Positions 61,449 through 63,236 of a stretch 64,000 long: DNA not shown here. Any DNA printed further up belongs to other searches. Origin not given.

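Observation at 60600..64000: Tightly coupled operon of two small proteins plus a SPASM radical SAM and a second radical SAM, immediately downstream of tRNA-Pro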

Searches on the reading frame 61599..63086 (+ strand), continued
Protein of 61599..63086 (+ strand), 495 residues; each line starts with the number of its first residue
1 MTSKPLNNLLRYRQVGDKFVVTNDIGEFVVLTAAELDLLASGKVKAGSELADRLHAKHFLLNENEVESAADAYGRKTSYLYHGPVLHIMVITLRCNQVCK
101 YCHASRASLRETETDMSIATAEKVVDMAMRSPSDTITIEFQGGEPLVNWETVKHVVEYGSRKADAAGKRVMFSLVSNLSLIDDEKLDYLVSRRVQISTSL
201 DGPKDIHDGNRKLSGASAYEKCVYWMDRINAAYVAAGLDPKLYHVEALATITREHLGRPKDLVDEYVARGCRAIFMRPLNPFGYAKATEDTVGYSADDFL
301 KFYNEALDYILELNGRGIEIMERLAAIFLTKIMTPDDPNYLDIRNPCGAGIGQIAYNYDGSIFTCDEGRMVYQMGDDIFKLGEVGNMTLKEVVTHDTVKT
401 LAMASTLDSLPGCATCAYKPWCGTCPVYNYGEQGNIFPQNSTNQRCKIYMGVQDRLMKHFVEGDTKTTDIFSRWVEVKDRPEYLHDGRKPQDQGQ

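Call 25: search_protein_families(library=ncbifam, proteins=[L020:2462-4405:+, L019:10001-11794:+, L019:7778-8041:+, L019:8038-9543:+, L020:6603-7127:-, L020:6376-6606:-, L001:4159-6333:-, L001:6333-7709:-, L020:7169-8515:+, L020:10186-11121:+], max_evalue=0.001)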
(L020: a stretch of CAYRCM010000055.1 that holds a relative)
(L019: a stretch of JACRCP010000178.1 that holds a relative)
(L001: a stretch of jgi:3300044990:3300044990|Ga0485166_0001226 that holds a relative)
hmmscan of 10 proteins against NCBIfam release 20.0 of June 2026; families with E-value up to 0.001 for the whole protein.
L020:2462-4405:+ (647 aa): 36 families (the best 25 are shown)
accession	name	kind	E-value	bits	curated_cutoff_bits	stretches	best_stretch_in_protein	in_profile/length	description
NF038332.1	rSAM_rare_HxsC4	exception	3.1e-27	95.6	500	1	17-202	18-209/335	radical SAM protein HxsC4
TIGR03962.1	mycofact_rSAM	equivalog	1.2e-20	74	265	1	18-224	17-222/339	mycofactocin radical SAM maturase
TIGR02668.1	moaA_archaeal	equivalog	5e-20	71.7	325.25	1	18-212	15-211/303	GTP 3',8-cyclase MoaA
TIGR04466.1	rSAM_BlsE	equivalog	2.7e-19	69.8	400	1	18-185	8-173/327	cytosylglucuronate decarboxylase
TIGR03977.1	rSAM_pair_HxsC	equivalog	5.5e-18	64.9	267.9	1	17-175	29-191/292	His-Xaa-Ser system radical SAM maturase HxsC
TIGR02109.1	PQQ_syn_pqqE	equivalog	5.1e-17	61.8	381.35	1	15-185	9-180/358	pyrroloquinoline quinone biosynthesis protein PqqE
NF001199.0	PRK00164.2-1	equivalog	1.7e-16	60.3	231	1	18-173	17-174/308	GTP 3',8-cyclase MoaA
TIGR04053.2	TIGR04053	equivalog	3.1e-16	59.6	395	1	20-196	15-197/366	TIGR04053 family radical SAM/SPASM domain-containing protein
NF045646.2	rSAM_Se_TrsS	equivalog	8e-16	57.6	490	1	15-173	88-250/441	radical SAM (seleno)protein TrsS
TIGR04545.1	rSAM_ahbD_hemeb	equivalog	1.1e-15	58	500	1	19-189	6-179/339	heme b synthase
TIGR04251.1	SCM_rSAM_ScmF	equivalog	9.1e-15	54.9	400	1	22-190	13-185/353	SynChlorMet cassette radical SAM/SPASM protein ScmF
TIGR02666.1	moaA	equivalog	2.4e-14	53.1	284.05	1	21-173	18-179/336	GTP 3',8-cyclase MoaA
NF045574.1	sacti_mat_StsB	exception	3.1e-14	52.7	625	1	19-183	102-265/466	StsB family radical SAM/SPASM domain sactipeptide maturase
TIGR04133.1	rSAM_w_lipo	hypoth_equivalog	1.9e-13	50.1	425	1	21-195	32-210/350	TIGR04133 family radical SAM/SPASM protein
TIGR04051.1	rSAM_NirJ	equivalog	5.8e-13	48.5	515.45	1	22-178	11-167/354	heme d1 biosynthesis radical SAM protein NirJ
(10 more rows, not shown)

L019:10001-11794:+ (597 aa): 46 families (the best 25 are shown)
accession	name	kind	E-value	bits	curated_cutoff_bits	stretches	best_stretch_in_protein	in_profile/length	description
NF038332.1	rSAM_rare_HxsC4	exception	7.8e-35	120.6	500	1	3-295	15-335/335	radical SAM protein HxsC4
TIGR02668.1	moaA_archaeal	equivalog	4.2e-28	98.2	325.25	1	10-203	18-210/303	GTP 3',8-cyclase MoaA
TIGR04546.1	rSAM_ahbC_deAc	equivalog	1.6e-24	86.4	650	1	9-163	46-201/390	12,18-didecarboxysiroheme deacetylase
TIGR04545.1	rSAM_ahbD_hemeb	equivalog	1.8e-23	83.6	500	1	11-185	9-185/339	heme b synthase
NF045574.1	sacti_mat_StsB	exception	2.9e-23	82.5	625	1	12-171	106-265/466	StsB family radical SAM/SPASM domain sactipeptide maturase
TIGR04133.1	rSAM_w_lipo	hypoth_equivalog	4.2e-23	81.8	425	1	7-184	29-211/350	TIGR04133 family radical SAM/SPASM protein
TIGR04466.1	rSAM_BlsE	equivalog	4.3e-23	82.3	400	1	11-167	12-167/327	cytosylglucuronate decarboxylase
NF001199.0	PRK00164.2-1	equivalog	1.5e-22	80.2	231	1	10-162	20-175/308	GTP 3',8-cyclase MoaA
TIGR02109.1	PQQ_syn_pqqE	equivalog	9e-22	77.5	381.35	1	5-198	10-205/358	pyrroloquinoline quinone biosynthesis protein PqqE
TIGR04347.1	pseudo_SAM_Halo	equivalog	1e-21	77.6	525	1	8-178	44-215/390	TIGR04347 family pseudo-SAM/SPASM protein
TIGR04055.1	rSAM_NirJ2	equivalog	1.2e-20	74.3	500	1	8-183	6-182/326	putative heme d1 biosynthesis radical SAM protein NirJ2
TIGR03977.1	rSAM_pair_HxsC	equivalog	5.8e-20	71.3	267.9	1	5-205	29-235/292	His-Xaa-Ser system radical SAM maturase HxsC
TIGR04051.1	rSAM_NirJ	equivalog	6.5e-19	68.1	515.45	1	11-179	11-180/354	heme d1 biosynthesis radical SAM protein NirJ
TIGR02666.1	moaA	equivalog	7.2e-18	64.6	284.05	1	11-178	19-193/336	GTP 3',8-cyclase MoaA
TIGR04251.1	SCM_rSAM_ScmF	equivalog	3.4e-17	62.9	400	1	30-179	37-186/353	SynChlorMet cassette radical SAM/SPASM protein ScmF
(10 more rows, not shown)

L019:7778-8041:+ (87 aa): 1 family
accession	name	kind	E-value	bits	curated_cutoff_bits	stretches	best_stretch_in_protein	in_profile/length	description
NF038315.1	HxsD_rel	equivalog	8.6e-06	25.9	41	1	27-78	2-58/62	HxsD-like protein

L019:8038-9543:+ (501 aa): 57 families (the best 25 are shown)
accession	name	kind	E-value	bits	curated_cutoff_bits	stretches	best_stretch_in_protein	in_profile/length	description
TIGR03978.1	rSAM_paired_1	equivalog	1.6e-153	511.8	370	1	40-496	14-466/466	His-Xaa-Ser system radical SAM maturase HxsB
NF047865.1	rSAM_PapB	equivalog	7.4e-32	110.9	340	1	110-457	7-327/330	PapB family radical SAM/SPASM ranthipeptide maturase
TIGR04064.1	rSAM_nif11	equivalog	1.3e-30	106.5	518.7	1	110-250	82-224/459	nif11-like peptide radical SAM maturase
NF040492.1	not_ScfB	exception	5.7e-29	101.3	855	1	112-457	101-426/450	ScfB-related radical SAM/SPASM orphan maturase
TIGR03906.1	quino_hemo_SAM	equivalog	6.8e-29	100.8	453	1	110-258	98-249/467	quinohemoprotein amine dehydrogenase maturation protein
TIGR04068.1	rSAM_ocin_clost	equivalog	1.6e-28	99.8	500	1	69-388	47-372/462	Cys-rich peptide radical SAM maturase CcpM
TIGR03974.1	rSAM_six_Cys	equivalog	4.1e-27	95.1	425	1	112-460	103-430/451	thioether cross-link-forming SCIFF peptide maturase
TIGR03942.1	sulfatase_rSAM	equivalog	4.1e-25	88.6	349.45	1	112-457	7-335/363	anaerobic sulfatase maturase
TIGR04163.1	rSAM_cobopep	equivalog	2.7e-23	82.4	375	1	113-485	71-423/428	peptide-modifying radical SAM enzyme CbpB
TIGR04280.1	geopep_mat_rSAM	hypoth_equivalog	7.6e-21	74.6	400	1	75-248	53-228/428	geopeptide radical SAM maturase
NF035951.1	rSAM_RumMC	equivalog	8.4e-20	70.9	720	1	109-259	115-268/510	RumMC family radical SAM sactipeptide maturase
TIGR04083.1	rSAM_pep_methan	hypoth_equivalog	5.2e-19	68.4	300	1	109-483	3-345/376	TIGR04083 family peptide-modifying radical SAM enzyme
NF038107.1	rSAM_NF038107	equivalog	7.5e-19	67.8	600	1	45-254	23-237/444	Cys-every-fifth radical SAM/SPASM peptide maturase CefB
NF041298.1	rSAM_mat_DynA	equivalog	2.4e-17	62.9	450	1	109-457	4-332/356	dynobactin maturation radical SAM/SPASM protein DynA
NF041718.1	rSAM_phane_AMC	equivalog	4.1e-16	58.9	425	1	110-458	10-339/362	cyclophane-forming radical SAM peptide maturase AmcB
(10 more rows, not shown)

L020:6603-7127:- (174 aa): 1 family
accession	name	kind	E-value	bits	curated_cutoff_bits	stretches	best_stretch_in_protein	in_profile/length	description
TIGR03976.1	chp_LLNDYxLRE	equivalog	2.9e-14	53.2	50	1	22-112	2-88/90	His-Xaa-Ser system protein HxsD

L020:6376-6606:- (76 aa): 2 families
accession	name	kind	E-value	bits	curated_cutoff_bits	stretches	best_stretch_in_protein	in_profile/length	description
NF038315.1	HxsD_rel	equivalog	8.2e-15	54.7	41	1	4-70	1-61/62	HxsD-like protein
TIGR03976.1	chp_LLNDYxLRE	equivalog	0.00073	19.9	50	1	7-57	2-50/90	His-Xaa-Ser system protein HxsD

L001:4159-6333:- (724 aa): 1 family
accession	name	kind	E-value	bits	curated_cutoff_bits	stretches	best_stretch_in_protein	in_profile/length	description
NF047639.1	throspo3_MtsD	equivalog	0.00028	19.1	800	1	31-65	459-493/651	cell-cell cohesion protein MtsD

L001:6333-7709:- (458 aa): 3 families
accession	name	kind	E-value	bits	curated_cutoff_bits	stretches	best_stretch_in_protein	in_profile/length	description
NF053685.1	BamG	equivalog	9e-08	31.6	250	1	56-114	23-81/397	BamG family beta-barrel-assembly machinery protein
NF041571.1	alkn_up_AupA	equivalog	3e-06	26.1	840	1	225-398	218-385/444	alkane uptake protein AupA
NF033709.1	PorV_fam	subfamily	9.1e-06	25.5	90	1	53-106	10-63/326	PorV/PorQ family protein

L020:7169-8515:+ (448 aa): 48 families (the best 25 are shown)
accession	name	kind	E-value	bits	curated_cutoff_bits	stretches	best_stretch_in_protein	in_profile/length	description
NF038332.1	rSAM_rare_HxsC4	exception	1.4e-50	172.4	500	2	135-346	8-224/335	radical SAM protein HxsC4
TIGR04053.2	TIGR04053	equivalog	4.9e-25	88.5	395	1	151-322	18-192/366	TIGR04053 family radical SAM/SPASM domain-containing protein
TIGR03977.1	rSAM_pair_HxsC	equivalog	1.5e-23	83.1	267.9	1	151-347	35-236/292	His-Xaa-Ser system radical SAM maturase HxsC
NF045574.1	sacti_mat_StsB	exception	3.2e-23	82.3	625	1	150-326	105-279/466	StsB family radical SAM/SPASM domain sactipeptide maturase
TIGR04545.1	rSAM_ahbD_hemeb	equivalog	3e-22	79.5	500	1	149-322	8-181/339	heme b synthase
TIGR04133.1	rSAM_w_lipo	hypoth_equivalog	2.7e-20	72.6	425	1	150-325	33-211/350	TIGR04133 family radical SAM/SPASM protein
TIGR04055.1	rSAM_NirJ2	equivalog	2.6e-18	66.6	500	1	147-322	6-180/326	putative heme d1 biosynthesis radical SAM protein NirJ2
TIGR04466.1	rSAM_BlsE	equivalog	7.4e-18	65.1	400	1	150-314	12-173/327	cytosylglucuronate decarboxylase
TIGR04051.1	rSAM_NirJ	equivalog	4.1e-17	62.2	515.45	1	151-320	12-180/354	heme d1 biosynthesis radical SAM protein NirJ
TIGR04347.1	pseudo_SAM_Halo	equivalog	9.6e-17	61.3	525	1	146-317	43-213/390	TIGR04347 family pseudo-SAM/SPASM protein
TIGR03913.1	rad_SAM_trio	equivalog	2.4e-16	59.2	591.75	1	149-323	27-199/477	GDL motif peptide-associated radical SAM/SPASM maturase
TIGR04054.1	rSAM_NirJ1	equivalog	3.9e-16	58.6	650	1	144-313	39-207/387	putative heme d1 biosynthesis radical SAM protein NirJ1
TIGR04546.1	rSAM_ahbC_deAc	equivalog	1.9e-15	56.6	650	1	150-313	48-210/390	12,18-didecarboxysiroheme deacetylase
TIGR03962.1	mycofact_rSAM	equivalog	5.5e-15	55.4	265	1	148-320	19-189/339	mycofactocin radical SAM maturase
NF045646.2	rSAM_Se_TrsS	equivalog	2.4e-14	52.8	490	1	150-298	95-246/441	radical SAM (seleno)protein TrsS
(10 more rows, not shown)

L020:10186-11121:+ (311 aa): 41 families (the best 25 are shown)
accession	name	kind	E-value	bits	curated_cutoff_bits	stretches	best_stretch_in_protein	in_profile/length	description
NF038332.1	rSAM_rare_HxsC4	exception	3.9e-22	78.8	500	1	7-229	18-251/335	radical SAM protein HxsC4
TIGR02666.1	moaA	equivalog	3.9e-21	75.4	284.05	1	8-164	15-182/336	GTP 3',8-cyclase MoaA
TIGR03977.1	rSAM_pair_HxsC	equivalog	9.6e-21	73.9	267.9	1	10-227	32-255/292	His-Xaa-Ser system radical SAM maturase HxsC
TIGR02668.1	moaA_archaeal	equivalog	1.4e-20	73.5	325.25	1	7-163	14-174/303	GTP 3',8-cyclase MoaA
TIGR04347.1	pseudo_SAM_Halo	equivalog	3.6e-19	69.3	525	1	9-182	44-217/390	TIGR04347 family pseudo-SAM/SPASM protein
TIGR04545.1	rSAM_ahbD_hemeb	equivalog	1.8e-16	60.5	500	1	9-159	6-159/339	heme b synthase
TIGR04055.1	rSAM_NirJ2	equivalog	5e-16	59.1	500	1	12-159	9-158/326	putative heme d1 biosynthesis radical SAM protein NirJ2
NF001199.0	PRK00164.2-1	equivalog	5.9e-16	58.5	231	1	7-170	16-183/308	GTP 3',8-cyclase MoaA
TIGR02109.1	PQQ_syn_pqqE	equivalog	8.7e-15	54.5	381.35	1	10-159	14-166/358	pyrroloquinoline quinone biosynthesis protein PqqE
TIGR04051.1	rSAM_NirJ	equivalog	1.2e-14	54.1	515.45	1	9-179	8-178/354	heme d1 biosynthesis radical SAM protein NirJ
TIGR04054.1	rSAM_NirJ1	equivalog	6.8e-14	51.3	650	1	9-162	42-197/387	putative heme d1 biosynthesis radical SAM protein NirJ1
TIGR04546.1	rSAM_ahbC_deAc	equivalog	7.1e-14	51.4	650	1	9-162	45-200/390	12,18-didecarboxysiroheme deacetylase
TIGR02495.1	NrdG2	equivalog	1.9e-13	50.2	131.15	1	11-153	24-169/193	anaerobic ribonucleoside-triphosphate reductase activating protein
NF038283.1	viperin_w_prok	equivalog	2.8e-13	49.7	180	1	9-170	8-187/281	viperin family antiviral radical SAM protein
TIGR04053.2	TIGR04053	equivalog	8.7e-13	48.2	395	1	9-162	14-173/366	TIGR04053 family radical SAM/SPASM domain-containing protein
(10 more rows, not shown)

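Call 26: search_dna_similar(query=window:61599-63086:+, collection=plasmids, mode=protein, max_rows=25, rows=spread)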
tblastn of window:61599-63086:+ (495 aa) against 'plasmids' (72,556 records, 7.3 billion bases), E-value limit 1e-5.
Records with a match: 570; places in all: 584; records where one place covers at least 80% of the query: 365.
Best place of each record, by identity: <60% 570.
By first word of the organism name: Klebsiella 319; Bacillus 41; Rhizobium 34; Agrobacterium 26; Leisingera 14; Clostridium 13; Sinorhizobium 11; Paracoccus 10; Escherichia 10; Mesorhizobium 5; and 49 more.
By predicted mobility (MOB-suite, as given by PLSDB): conjugative 360; non-mobilizable 188; mobilizable 22.
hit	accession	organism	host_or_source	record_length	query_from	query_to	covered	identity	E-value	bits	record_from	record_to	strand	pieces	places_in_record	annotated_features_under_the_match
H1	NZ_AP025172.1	Cupriavidus sp. P-10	-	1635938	10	475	94%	36.9%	3e-99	335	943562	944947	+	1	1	none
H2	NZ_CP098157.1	Klebsiella pneumoniae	Canis lupus familiaris,Rectal swab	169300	35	477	89%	29.0%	2e-58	216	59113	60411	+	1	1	hxsB: His-Xaa-Ser system radical SAM maturase HxsB | hxsC: His-Xaa-Ser system radical SAM maturase HxsC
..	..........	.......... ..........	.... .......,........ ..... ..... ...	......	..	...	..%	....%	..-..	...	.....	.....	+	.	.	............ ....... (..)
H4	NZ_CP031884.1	Klebsiella pneumoniae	Homo sapiens,sputum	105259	35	477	89%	28.8%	9e-58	214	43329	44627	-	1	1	hxsB: His-Xaa-Ser system radical SAM maturase HxsB | hxsC: His-Xaa-Ser system radical SAM maturase HxsC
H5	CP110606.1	Klebsiella pneumoniae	Homo sapiens,wound swab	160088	35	477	89%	28.8%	9e-58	214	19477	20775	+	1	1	hxsB: His-Xaa-Ser system radical SAM maturase HxsB | hxsC: His-Xaa-Ser system radical SAM maturase HxsC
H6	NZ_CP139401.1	Klebsiella aerogenes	Homo sapiens,sputum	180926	35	477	89%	28.8%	9e-58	214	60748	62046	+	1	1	hxsB: His-Xaa-Ser system radical SAM maturase HxsB | hxsC: His-Xaa-Ser system radical SAM maturase HxsC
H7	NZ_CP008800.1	Klebsiella pneumoniae subsp. pneumoniae KPNIH24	throat/groin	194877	35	477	89%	28.8%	9e-58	214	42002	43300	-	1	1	hxsB: His-Xaa-Ser system radical SAM maturase HxsB | hxsC: His-Xaa-Ser system radical SAM maturase HxsC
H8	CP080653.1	Klebsiella pneumoniae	Homo sapiens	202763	35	477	89%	28.8%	9e-58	214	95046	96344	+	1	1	none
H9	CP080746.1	Klebsiella pneumoniae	Homo sapiens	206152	35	477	89%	28.8%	9e-58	214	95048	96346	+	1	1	none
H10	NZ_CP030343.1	Klebsiella pneumoniae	-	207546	35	477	89%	28.8%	9e-58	214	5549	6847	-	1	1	hxsB: His-Xaa-Ser system radical SAM maturase HxsB | hxsC: His-Xaa-Ser system radical SAM maturase HxsC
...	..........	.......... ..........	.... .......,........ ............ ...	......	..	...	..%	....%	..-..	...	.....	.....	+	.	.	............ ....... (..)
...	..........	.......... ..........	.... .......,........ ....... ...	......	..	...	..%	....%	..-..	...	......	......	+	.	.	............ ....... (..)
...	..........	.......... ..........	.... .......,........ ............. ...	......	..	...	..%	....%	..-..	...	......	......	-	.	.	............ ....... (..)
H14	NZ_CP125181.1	Klebsiella pneumoniae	-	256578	35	477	89%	28.8%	9e-58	214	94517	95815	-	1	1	hxsB: His-Xaa-Ser system radical SAM maturase HxsB | hxsC: His-Xaa-Ser system radical SAM maturase HxsC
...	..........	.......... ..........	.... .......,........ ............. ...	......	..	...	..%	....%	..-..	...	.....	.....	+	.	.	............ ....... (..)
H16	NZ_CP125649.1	Rhizobium sp. BT04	Phaseolus vulgaris,Pure culture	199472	10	483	96%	24.1%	3e-32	138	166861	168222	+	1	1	hxsB: His-Xaa-Ser system radical SAM maturase HxsB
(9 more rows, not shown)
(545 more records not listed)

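Call 27: get_annotated_region(hit=H2, flank=3500)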
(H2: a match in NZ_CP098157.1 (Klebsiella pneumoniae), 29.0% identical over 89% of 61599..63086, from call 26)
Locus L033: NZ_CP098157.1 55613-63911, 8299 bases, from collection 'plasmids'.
description: Klebsiella pneumoniae strain Z0117KP0017 plasmid pZ0117KP0017-3, complete sequence
organism: Klebsiella pneumoniae (NCBI taxid 573)
taxonomy: Bacteria; Pseudomonadota; Gammaproteobacteria; Enterobacterales; Enterobacteriaceae; Klebsiella; Klebsiella pneumoniae
host: -; source: Canis lupus familiaris,Rectal swab; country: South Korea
typing (MOB-suite, as given by PLSDB): conjugative; replicon IncFIB; relaxase MOBF,MOBF; mating-pair formation MPF_T
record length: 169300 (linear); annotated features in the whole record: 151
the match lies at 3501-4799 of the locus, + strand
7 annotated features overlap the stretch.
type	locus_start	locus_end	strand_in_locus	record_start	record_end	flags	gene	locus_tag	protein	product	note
CDS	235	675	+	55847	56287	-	-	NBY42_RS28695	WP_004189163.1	transposase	GO:0006313 - DNA transposition [Evidence IEA]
CDS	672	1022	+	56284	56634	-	tnpB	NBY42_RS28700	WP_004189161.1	IS66 family insertion sequence element accessory protein TnpB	-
CDS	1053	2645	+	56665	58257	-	-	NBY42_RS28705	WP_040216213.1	IS66-like element ISKox1 family transposase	GO:0006313 - DNA transposition [Evidence IEA]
CDS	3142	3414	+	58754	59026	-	hxsD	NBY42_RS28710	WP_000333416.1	His-Xaa-Ser system protein HxsD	-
CDS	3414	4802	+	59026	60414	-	hxsB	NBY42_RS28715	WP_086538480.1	His-Xaa-Ser system radical SAM maturase HxsB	-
CDS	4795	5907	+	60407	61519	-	hxsC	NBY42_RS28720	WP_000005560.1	His-Xaa-Ser system radical SAM maturase HxsC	-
CDS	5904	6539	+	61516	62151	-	hxsA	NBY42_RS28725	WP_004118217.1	His-Xaa-Ser repeat protein HxsA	-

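Call 28: get_annotated_region(hit=H1, flank=6000)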
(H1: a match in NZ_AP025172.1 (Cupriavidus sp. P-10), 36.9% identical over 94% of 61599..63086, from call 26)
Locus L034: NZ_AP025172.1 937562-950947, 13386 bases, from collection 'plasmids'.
description: Cupriavidus sp. P-10 plasmid pMTS1, complete sequence
organism: Cupriavidus sp. P-10 (NCBI taxid 2027911)
taxonomy: Bacteria; Pseudomonadota; Betaproteobacteria; Burkholderiales; Burkholderiaceae; Cupriavidus; Cupriavidus sp. P-10
host: -; source: -; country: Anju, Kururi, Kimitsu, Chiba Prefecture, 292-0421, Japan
typing (MOB-suite, as given by PLSDB): non-mobilizable
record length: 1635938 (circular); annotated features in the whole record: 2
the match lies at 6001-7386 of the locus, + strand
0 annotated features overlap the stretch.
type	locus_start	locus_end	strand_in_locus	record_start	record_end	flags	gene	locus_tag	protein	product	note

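Call 29: get_annotated_region(hit=H16, flank=4000)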
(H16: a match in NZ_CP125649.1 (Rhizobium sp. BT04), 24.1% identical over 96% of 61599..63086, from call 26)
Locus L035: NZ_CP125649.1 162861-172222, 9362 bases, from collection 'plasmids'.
description: Rhizobium sp. BT04 plasmid pRspBT04a, complete sequence
organism: Rhizobium sp. BT04 (NCBI taxid 3045157)
taxonomy: Bacteria; Pseudomonadota; Alphaproteobacteria; Hyphomicrobiales; Rhizobiaceae; Rhizobium; Rhizobium sp. BT04
host: -; source: Phaseolus vulgaris,Pure culture; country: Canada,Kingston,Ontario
typing (MOB-suite, as given by PLSDB): conjugative; replicon rep_cluster_471; relaxase MOBQ; mating-pair formation MPF_T
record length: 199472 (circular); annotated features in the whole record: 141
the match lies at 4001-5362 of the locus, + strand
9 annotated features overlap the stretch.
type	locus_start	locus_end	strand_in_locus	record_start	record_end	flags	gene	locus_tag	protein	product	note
CDS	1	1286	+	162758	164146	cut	-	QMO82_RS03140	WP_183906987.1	hypothetical protein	-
CDS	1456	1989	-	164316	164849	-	-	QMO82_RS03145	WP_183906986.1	hypothetical protein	-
CDS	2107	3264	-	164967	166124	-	-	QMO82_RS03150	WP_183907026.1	site-specific integrase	GO:0015074 - DNA integration [Evidence IEA]; GO:0006310 - DNA recombination [Evidence IEA]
CDS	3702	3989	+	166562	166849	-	-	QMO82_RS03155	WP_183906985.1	hypothetical protein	-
CDS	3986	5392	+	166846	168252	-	hxsB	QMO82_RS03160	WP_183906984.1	His-Xaa-Ser system radical SAM maturase HxsB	-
CDS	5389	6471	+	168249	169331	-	hxsC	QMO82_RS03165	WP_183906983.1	His-Xaa-Ser system radical SAM maturase HxsC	-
CDS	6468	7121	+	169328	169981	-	hxsA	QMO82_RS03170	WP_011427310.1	His-Xaa-Ser repeat protein HxsA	-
CDS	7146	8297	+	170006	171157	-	-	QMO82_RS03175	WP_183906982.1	hypothetical protein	-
CDS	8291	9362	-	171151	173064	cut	-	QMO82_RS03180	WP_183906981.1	DUF4236 domain-containing protein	-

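Call 46: search_protein_families(library=ncbifam, proteins=[L034:5283-5591:+, L033:5904-6539:+], max_evalue=0.01)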
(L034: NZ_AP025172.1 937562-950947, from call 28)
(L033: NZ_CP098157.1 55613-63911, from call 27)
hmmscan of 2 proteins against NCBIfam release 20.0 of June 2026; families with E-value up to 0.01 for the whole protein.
L034:5283-5591:+ (102 aa): 3 families
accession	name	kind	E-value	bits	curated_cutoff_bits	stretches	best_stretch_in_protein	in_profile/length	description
NF038296.1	HisXaaSer_A2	equivalog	8e-27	94.1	48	1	6-101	4-96/96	His-Xaa-Ser repeat protein HxsA2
TIGR03979.1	His_Ser_Rich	equivalog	0.00018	21.5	121.65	1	65-100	40-75/190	His-Xaa-Ser repeat protein HxsA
NF038309.1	HisXaaSer_A3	equivalog_domain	0.0066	16.2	65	0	78-100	43-65/81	His-Xaa-Ser repeat protein HxsA3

L033:5904-6539:+ (211 aa): 5 families
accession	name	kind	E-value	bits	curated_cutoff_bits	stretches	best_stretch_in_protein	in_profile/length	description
TIGR03979.1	His_Ser_Rich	equivalog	8.8e-48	162.8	121.65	1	4-209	4-189/190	His-Xaa-Ser repeat protein HxsA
TIGR02869.1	spore_SleB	equivalog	2.2e-05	24.4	236.5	1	151-192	15-56/201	spore cortex-lytic enzyme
NF038296.1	HisXaaSer_A2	equivalog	2.9e-05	25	48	1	54-73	73-95/96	His-Xaa-Ser repeat protein HxsA2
NF004786.0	PRK06132.1-3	equivalog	4.2e-05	22.5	329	1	147-201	218-272/418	hypothetical protein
NF038309.1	HisXaaSer_A3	equivalog_domain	0.005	16.6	65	1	55-77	44-66/81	His-Xaa-Ser repeat protein HxsA3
